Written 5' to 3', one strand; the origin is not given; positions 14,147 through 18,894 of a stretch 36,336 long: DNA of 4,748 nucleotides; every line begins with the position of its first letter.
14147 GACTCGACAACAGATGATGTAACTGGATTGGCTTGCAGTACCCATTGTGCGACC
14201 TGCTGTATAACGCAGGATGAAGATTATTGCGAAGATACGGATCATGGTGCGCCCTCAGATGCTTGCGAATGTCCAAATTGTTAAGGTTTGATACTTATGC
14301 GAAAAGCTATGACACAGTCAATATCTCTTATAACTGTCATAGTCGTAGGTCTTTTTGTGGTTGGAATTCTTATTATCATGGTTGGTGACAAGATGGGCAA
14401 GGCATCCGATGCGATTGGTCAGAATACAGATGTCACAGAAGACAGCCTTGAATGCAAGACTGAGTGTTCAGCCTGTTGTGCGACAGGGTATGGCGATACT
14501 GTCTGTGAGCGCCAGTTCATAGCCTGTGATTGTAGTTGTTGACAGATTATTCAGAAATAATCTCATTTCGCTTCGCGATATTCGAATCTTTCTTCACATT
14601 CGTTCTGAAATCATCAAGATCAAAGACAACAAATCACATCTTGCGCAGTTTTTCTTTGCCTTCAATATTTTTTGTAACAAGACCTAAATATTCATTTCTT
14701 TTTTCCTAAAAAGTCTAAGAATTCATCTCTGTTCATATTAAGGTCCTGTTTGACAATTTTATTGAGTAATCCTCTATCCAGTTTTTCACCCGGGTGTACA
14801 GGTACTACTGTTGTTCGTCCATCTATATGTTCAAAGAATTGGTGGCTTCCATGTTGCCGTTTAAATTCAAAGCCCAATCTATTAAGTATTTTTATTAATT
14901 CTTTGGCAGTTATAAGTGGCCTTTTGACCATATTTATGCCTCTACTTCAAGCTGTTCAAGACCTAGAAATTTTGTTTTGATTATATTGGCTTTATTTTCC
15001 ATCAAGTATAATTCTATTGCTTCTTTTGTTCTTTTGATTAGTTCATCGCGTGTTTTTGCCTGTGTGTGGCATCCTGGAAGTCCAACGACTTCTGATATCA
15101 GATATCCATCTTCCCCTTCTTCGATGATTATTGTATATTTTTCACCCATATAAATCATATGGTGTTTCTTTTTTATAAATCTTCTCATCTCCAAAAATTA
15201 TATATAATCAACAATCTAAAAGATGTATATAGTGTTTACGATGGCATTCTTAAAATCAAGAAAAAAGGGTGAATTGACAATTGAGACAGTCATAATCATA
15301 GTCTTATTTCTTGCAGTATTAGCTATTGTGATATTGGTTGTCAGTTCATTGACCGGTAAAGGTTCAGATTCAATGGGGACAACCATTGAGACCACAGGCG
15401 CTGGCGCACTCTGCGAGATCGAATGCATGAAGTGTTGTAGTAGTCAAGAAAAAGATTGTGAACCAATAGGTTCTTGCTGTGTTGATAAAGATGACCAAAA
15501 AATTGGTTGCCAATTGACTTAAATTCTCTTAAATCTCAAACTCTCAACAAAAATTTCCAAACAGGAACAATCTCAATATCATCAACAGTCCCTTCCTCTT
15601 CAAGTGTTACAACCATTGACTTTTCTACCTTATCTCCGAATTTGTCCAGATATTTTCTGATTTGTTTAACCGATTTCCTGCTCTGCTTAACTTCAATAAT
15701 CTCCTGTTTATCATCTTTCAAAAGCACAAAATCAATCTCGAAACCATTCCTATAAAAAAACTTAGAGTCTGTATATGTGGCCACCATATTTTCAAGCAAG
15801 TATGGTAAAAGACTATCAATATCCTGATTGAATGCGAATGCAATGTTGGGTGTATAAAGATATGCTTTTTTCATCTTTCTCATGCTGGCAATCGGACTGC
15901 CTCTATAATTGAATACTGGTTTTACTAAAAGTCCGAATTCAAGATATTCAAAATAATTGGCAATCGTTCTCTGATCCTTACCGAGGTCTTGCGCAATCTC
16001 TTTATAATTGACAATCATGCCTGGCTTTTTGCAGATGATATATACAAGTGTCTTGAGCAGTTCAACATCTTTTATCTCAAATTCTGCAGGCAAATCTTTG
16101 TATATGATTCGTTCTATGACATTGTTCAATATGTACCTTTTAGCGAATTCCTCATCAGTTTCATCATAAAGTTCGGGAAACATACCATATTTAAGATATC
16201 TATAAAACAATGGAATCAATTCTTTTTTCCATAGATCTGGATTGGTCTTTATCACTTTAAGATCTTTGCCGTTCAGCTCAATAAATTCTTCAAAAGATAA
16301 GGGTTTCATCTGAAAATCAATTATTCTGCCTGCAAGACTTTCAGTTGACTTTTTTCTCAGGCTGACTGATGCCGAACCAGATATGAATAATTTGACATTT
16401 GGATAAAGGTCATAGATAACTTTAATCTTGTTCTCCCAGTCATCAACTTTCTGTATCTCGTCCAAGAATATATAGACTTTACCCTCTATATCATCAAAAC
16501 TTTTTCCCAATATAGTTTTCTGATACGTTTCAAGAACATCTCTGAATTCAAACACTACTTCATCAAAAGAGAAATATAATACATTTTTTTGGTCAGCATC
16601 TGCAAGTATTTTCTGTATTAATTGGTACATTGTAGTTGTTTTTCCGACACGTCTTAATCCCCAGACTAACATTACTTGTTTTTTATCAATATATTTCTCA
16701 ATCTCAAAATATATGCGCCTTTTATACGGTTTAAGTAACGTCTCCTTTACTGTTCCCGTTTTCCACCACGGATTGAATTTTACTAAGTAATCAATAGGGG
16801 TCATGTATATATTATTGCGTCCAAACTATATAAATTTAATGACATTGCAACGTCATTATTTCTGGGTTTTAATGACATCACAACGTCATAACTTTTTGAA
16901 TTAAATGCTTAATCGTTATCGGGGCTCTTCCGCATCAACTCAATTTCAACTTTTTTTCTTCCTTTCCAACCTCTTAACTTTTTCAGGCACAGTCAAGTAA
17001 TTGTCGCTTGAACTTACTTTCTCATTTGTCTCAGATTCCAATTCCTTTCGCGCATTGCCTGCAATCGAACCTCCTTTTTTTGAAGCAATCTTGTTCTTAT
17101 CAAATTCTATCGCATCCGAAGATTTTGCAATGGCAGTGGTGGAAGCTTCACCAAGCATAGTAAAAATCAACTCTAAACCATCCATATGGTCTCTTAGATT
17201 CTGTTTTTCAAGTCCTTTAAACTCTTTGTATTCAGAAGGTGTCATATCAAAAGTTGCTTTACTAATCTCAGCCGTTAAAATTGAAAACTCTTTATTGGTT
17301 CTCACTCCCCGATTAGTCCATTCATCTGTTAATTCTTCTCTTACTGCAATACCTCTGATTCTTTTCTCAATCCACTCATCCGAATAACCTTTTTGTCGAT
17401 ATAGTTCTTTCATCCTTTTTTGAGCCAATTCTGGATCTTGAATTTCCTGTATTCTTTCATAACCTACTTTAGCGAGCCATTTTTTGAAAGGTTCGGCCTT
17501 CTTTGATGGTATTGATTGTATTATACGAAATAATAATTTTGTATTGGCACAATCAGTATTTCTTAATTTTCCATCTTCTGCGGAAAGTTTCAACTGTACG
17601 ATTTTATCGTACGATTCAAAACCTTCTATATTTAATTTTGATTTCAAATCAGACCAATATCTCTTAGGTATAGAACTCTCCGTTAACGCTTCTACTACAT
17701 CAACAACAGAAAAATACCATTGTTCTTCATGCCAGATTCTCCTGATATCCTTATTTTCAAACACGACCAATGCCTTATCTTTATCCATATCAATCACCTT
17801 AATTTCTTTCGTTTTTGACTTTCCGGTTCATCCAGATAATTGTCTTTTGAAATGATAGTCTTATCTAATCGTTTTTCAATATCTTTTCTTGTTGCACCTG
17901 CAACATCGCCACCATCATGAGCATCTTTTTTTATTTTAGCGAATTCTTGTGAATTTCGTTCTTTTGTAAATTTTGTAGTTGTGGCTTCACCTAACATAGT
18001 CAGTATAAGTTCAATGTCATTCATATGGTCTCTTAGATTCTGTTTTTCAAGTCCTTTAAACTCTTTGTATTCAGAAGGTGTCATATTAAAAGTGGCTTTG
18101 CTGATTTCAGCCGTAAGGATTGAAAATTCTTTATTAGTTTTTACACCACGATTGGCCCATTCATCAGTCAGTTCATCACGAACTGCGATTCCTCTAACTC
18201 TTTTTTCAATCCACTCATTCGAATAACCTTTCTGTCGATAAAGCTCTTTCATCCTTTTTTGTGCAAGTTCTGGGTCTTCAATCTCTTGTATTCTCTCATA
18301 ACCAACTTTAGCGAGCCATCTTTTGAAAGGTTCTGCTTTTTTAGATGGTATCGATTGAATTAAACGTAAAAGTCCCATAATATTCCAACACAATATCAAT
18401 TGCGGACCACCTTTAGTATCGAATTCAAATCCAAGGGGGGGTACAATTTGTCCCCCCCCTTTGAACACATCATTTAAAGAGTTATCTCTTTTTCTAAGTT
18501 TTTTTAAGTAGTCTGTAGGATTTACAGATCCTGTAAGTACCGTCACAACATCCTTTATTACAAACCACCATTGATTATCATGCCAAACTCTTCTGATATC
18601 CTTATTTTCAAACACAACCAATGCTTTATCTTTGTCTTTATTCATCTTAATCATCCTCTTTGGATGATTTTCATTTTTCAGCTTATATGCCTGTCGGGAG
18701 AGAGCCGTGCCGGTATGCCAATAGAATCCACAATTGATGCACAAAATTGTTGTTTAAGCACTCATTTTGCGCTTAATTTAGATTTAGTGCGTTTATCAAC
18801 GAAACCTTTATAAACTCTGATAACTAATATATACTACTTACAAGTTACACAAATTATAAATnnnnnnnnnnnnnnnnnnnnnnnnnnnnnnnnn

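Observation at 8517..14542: Second pilin-like locus: two divergent operons (five genes minus strand, three genes plus strand) sharing one compact double-TATA promoter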

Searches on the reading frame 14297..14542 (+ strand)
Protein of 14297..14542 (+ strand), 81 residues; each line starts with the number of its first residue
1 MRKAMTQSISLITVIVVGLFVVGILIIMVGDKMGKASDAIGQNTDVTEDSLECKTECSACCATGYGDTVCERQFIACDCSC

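Call 7: search_protein_families(library=pfam, proteins=[window:14297-14542:+], max_evalue=1)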
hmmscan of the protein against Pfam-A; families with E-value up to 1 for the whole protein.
window:14297-14542:+ (81 aa): 2 families
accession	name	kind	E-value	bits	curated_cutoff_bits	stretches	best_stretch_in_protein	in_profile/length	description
PF13498.11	DUF4122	-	0.042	13.9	27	1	31-55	82-106/221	Domain of unknown function (DUF4122)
PF00482.28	T2SSF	-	0.61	10.5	25.2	1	2-29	96-123/125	Type II secretion system (T2SS), protein F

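Call 10: search_protein_families(library=ncbifam, proteins=[window:14297-14542:+], max_evalue=1)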
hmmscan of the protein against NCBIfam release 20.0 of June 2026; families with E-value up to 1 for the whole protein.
window:14297-14542:+ (81 aa): 0 families

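Call 77: search_protein_families(library=phrogs, proteins=[window:14297-14542:+], max_evalue=0.01)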
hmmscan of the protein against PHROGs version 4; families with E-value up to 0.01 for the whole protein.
window:14297-14542:+ (81 aa): 0 families

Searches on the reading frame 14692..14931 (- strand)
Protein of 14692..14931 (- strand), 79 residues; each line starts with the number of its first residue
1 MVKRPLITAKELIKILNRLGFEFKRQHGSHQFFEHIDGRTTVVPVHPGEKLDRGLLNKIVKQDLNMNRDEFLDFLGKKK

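Call 8: search_protein_families(library=pfam, proteins=[window:14692-14931:-], max_evalue=0.01)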
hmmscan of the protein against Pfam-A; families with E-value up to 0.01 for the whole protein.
window:14692-14931:- (79 aa): 1 family
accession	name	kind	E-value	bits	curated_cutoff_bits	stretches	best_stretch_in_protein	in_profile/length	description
PF07927.17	HicA_toxin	-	5.4e-20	71.7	27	1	9-62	1-55/58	HicA toxin of bacterial toxin-antitoxin,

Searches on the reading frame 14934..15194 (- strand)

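Call 8: search_protein_families(library=pfam, proteins=[window:14934-15194:-], max_evalue=0.01)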
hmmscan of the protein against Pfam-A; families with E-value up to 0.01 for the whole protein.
window:14934-15194:- (86 aa): 1 family
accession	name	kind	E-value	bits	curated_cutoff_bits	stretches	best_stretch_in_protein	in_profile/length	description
PF15919.11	HicB_lk_antitox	-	2.3e-05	25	27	1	20-66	1-47/123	HicB_like antitoxin of bacterial toxin-antitoxin system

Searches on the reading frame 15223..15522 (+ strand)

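Call 7: search_protein_families(library=pfam, proteins=[window:15223-15522:+], max_evalue=1)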
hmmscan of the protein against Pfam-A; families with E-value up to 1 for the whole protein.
window:15223-15522:+ (99 aa): 4 families
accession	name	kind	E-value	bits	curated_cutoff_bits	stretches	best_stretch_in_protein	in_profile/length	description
PF01773.25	Nucleos_tra2_N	-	0.015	16.2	27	1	2-41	4-43/74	Na+ dependent nucleoside transporter N-terminus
PF10717.14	ODV-E18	-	0.035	14.4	28.1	1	24-59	30-64/87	Occlusion-derived virus envelope protein ODV-E18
PF05814.16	Ac76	-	0.1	13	22.5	1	2-40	10-48/83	Orf76 (Ac76)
PF14991.11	MLANA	-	0.29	11.8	27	1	6-39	8-41/117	Protein melan-A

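Call 10: search_protein_families(library=ncbifam, proteins=[window:15223-15522:+], max_evalue=1)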
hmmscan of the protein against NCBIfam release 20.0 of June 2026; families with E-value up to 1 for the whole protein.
window:15223-15522:+ (99 aa): 3 families
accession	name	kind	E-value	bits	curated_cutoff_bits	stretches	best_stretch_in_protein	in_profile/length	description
NF046067.1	SigPepSipWBacil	equivalog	0.087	12.4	190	1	20-61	4-46/189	signal peptidase I SipW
TIGR04370.1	glyco_rpt_poly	subfamily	0.12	11.4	40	1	2-54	196-244/396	oligosaccharide repeat unit polymerase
NF045890.1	conj_pls20_p028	equivalog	0.12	11.2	150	1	1-56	78-132/377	pLS20_p028 family conjugation system transmembrane protein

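Call 77: search_protein_families(library=phrogs, proteins=[window:15223-15522:+], max_evalue=0.01)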
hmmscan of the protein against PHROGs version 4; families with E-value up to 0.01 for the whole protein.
window:15223-15522:+ (99 aa): 0 families

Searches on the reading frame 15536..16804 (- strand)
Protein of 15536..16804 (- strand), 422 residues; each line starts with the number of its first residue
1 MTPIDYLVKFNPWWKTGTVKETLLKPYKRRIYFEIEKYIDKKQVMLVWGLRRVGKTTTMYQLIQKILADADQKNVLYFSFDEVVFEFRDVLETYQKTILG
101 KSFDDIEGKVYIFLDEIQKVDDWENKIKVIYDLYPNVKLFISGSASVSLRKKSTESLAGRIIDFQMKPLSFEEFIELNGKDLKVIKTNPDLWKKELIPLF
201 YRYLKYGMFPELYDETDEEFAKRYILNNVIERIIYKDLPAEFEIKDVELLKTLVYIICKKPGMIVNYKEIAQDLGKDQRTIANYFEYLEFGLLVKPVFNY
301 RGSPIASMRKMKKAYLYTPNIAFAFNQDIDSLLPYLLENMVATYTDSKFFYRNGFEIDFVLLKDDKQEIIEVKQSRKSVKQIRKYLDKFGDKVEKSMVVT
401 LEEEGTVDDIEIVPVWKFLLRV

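Call 8: search_protein_families(library=pfam, proteins=[window:15536-16804:-], max_evalue=0.01)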
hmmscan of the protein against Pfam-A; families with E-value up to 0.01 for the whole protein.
window:15536-16804:- (422 aa): 5 families
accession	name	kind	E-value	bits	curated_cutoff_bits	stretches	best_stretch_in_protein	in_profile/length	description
PF13173.12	AAA_14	-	1.5e-34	119.2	27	1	42-174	2-128/129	AAA domain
PF13635.12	DUF4143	-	6.7e-13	49.1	28.1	1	236-374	2-159/160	Domain of unknown function (DUF4143)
PF01637.24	ATPase_2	-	4.9e-05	23.7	33.2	1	34-78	10-54/225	ATPase domain predominantly from Archaea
PF12775.13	AAA_7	-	0.0011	18.9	25.8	1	31-118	22-110/181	P-loop containing dynein motor region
PF20720.3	nSTAND3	-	0.0018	18.4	27.2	1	31-135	6-102/155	Novel STAND NTPase 3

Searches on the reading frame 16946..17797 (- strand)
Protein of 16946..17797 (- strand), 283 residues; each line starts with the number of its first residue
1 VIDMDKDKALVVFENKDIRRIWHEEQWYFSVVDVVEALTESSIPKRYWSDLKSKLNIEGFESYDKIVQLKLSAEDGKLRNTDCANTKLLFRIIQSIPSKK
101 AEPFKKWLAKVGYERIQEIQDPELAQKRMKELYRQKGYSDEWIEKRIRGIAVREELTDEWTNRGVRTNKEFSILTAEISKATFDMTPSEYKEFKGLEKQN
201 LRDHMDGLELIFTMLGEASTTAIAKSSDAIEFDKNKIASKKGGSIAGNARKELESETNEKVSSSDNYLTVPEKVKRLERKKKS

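Call 8: search_protein_families(library=pfam, proteins=[window:16946-17797:-], max_evalue=0.01)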
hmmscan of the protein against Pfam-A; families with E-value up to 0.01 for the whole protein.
window:16946-17797:- (283 aa): 1 family
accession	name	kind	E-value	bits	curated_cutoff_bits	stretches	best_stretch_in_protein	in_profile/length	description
PF02498.22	Bro-N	-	1.5e-10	42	25.6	1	18-110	2-92/96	BRO family, N-terminal domain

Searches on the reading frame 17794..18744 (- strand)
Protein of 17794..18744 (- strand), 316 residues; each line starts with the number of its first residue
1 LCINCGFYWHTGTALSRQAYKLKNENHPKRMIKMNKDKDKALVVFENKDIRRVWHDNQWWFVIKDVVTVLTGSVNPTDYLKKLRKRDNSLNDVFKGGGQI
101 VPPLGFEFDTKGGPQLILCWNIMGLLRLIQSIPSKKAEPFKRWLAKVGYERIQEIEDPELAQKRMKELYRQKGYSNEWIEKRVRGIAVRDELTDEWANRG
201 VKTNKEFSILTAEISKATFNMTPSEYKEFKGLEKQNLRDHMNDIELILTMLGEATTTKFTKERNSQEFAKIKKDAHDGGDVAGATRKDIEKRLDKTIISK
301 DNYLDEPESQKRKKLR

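Call 8: search_protein_families(library=pfam, proteins=[window:17794-18744:-], max_evalue=0.01)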
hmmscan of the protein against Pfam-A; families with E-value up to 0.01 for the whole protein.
window:17794-18744:- (316 aa): 1 family
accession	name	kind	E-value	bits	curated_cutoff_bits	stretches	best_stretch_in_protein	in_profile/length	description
PF02498.22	Bro-N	-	4.2e-12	46.9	25.6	1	49-146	1-92/96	BRO family, N-terminal domain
